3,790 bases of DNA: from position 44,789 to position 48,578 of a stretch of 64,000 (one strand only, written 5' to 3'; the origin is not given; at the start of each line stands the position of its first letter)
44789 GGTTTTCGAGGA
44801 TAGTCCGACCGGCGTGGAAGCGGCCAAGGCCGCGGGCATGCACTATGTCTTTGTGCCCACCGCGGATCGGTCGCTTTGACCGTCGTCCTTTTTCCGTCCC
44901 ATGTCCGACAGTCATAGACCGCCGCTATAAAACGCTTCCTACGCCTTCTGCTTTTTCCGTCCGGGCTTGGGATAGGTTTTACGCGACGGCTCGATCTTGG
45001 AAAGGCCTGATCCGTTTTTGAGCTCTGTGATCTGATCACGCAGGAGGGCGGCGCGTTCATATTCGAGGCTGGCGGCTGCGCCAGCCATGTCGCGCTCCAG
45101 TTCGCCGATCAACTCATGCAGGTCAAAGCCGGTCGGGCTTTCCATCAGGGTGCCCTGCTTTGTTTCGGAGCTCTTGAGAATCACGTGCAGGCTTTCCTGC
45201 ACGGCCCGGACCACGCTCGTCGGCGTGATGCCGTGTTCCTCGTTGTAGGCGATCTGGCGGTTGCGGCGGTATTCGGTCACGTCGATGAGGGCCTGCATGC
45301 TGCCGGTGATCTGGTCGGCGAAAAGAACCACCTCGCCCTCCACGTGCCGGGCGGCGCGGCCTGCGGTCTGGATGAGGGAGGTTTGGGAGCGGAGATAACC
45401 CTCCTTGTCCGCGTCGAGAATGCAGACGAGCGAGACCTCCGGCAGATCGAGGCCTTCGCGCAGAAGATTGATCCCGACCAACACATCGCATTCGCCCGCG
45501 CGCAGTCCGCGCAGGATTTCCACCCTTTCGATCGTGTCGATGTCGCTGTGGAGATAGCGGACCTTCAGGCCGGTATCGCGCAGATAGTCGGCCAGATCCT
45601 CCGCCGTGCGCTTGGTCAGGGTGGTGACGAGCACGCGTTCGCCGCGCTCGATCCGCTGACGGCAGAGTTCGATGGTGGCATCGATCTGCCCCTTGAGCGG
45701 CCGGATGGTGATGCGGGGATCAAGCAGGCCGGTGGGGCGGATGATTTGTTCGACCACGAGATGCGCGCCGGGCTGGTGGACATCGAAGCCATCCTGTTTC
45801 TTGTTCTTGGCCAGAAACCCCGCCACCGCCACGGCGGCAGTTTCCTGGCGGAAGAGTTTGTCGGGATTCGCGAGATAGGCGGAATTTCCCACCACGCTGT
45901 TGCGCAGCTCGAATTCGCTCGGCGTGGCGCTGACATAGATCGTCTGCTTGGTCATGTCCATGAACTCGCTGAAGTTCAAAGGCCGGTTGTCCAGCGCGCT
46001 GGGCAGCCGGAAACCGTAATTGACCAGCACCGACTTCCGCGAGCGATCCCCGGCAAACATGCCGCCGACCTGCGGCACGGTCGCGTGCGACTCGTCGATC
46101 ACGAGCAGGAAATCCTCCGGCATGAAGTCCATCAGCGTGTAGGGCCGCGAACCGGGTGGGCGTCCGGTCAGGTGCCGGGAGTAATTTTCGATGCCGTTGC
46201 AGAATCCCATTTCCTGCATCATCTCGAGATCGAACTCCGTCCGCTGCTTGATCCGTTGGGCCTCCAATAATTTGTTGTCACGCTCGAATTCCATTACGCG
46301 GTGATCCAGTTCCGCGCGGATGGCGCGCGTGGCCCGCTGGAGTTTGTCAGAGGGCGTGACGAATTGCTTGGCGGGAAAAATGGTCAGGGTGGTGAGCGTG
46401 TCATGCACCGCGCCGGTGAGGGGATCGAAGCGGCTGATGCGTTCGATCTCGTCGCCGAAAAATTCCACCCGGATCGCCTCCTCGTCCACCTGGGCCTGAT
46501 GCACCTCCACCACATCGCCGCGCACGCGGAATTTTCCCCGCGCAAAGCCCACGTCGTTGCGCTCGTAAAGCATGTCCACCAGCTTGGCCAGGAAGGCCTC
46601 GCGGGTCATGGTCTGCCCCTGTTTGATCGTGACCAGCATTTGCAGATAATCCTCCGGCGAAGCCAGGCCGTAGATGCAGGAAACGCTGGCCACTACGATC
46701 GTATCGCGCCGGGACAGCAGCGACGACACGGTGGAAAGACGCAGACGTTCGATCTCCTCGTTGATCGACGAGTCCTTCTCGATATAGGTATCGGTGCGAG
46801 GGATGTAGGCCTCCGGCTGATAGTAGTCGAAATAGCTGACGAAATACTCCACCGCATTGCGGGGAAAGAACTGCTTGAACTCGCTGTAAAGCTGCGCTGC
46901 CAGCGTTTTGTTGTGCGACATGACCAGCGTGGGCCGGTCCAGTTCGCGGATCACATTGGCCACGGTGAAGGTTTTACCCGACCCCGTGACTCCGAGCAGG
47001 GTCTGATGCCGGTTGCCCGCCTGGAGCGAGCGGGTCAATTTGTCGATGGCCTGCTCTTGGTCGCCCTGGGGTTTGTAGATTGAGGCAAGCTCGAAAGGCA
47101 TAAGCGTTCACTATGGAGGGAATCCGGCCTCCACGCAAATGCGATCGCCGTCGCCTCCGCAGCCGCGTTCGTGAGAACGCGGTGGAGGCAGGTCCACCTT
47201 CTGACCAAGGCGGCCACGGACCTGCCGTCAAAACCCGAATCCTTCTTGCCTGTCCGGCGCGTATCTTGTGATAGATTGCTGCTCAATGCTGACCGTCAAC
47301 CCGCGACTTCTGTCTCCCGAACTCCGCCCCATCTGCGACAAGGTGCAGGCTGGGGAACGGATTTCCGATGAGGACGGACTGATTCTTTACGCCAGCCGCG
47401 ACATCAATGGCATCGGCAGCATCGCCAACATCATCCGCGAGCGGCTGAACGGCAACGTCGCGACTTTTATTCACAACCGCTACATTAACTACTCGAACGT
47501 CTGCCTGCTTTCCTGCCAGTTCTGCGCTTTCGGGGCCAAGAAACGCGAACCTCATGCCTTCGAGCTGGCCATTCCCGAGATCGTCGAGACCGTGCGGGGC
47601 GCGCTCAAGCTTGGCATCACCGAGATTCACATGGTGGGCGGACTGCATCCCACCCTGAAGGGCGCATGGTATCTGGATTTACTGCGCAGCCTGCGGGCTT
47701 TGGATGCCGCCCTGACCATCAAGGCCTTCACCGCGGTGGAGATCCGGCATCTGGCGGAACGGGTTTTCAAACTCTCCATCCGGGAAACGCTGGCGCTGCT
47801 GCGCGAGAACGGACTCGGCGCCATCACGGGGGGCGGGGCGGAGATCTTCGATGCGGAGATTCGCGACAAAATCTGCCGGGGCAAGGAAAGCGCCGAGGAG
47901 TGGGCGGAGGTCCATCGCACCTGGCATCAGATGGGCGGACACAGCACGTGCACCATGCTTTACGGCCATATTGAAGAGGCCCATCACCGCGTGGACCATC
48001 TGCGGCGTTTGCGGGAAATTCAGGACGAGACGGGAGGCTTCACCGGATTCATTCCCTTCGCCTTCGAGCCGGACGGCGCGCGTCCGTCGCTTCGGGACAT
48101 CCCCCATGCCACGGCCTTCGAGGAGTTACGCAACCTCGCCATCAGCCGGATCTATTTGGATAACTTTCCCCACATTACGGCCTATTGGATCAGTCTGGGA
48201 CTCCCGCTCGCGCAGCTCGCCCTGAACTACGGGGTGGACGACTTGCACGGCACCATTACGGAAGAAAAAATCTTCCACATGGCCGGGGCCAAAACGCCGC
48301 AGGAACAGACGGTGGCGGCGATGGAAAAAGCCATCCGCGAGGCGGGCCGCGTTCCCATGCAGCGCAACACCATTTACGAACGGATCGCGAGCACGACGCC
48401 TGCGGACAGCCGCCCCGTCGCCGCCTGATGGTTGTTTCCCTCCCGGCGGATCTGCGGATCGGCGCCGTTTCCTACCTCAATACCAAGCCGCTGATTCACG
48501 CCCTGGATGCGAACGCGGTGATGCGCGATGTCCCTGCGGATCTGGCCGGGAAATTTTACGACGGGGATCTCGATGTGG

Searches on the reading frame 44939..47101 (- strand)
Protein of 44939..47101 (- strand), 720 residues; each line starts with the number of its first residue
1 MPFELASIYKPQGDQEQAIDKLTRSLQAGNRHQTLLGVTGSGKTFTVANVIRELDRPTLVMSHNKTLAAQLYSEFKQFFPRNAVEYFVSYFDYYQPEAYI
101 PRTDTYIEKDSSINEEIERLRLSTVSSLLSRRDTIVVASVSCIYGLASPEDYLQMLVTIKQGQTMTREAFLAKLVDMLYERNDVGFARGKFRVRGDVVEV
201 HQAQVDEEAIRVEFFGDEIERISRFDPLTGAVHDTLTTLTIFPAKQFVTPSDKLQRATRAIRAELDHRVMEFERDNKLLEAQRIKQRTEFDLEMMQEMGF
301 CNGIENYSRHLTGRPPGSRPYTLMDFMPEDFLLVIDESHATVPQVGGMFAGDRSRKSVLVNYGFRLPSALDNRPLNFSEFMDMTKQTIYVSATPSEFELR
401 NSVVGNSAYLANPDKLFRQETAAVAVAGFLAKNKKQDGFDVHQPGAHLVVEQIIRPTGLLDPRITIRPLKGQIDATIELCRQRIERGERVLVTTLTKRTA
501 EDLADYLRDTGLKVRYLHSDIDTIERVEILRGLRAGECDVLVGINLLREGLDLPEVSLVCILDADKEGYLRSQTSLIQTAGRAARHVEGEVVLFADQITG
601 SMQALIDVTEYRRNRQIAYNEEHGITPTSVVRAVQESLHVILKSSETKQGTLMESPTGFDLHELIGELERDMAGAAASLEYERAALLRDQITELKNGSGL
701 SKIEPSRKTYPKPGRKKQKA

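Call 58: search_protein_families(library=pfam, proteins=[window:44939-47101:-], max_evalue=0.00001)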
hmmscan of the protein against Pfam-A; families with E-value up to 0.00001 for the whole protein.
window:44939-47101:- (720 aa): 6 families
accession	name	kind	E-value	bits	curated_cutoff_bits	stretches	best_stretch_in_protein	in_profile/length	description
PF17757.6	UvrB_inter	-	4.5e-33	113.7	22.9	1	157-247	1-91/91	UvrB interaction domain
PF00271.37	Helicase_C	-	3.8e-22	79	23.5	1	475-586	5-109/110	Helicase conserved C-terminal domain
PF12344.14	UvrB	-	2.6e-18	66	27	1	593-634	1-42/43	Ultra-violet resistance protein B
PF04851.21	ResIII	-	1.1e-12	48.6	22.5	1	10-85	3-83/164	Type III restriction enzyme, res subunit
PF02151.25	UVR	-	8.7e-10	38.5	21.5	1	663-696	2-35/36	UvrB/uvrC motif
PF00270.35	DEAD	-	8.1e-06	26.1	26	0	14-81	3-71/167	DEAD/DEAH box helicase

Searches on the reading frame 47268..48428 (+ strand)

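Call 58: search_protein_families(library=pfam, proteins=[window:47268-48428:+], max_evalue=0.00001)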
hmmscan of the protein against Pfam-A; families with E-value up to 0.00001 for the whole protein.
window:47268-48428:+ (386 aa): 2 families
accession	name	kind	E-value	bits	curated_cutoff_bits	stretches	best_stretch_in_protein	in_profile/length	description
PF19288.4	CofH_C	-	4.1e-18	65.9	27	1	257-372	3-118/125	CofH/MqnC C-terminal region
PF04055.27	Radical_SAM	-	5.4e-16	59.7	29.5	1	73-247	1-165/166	Radical SAM superfamily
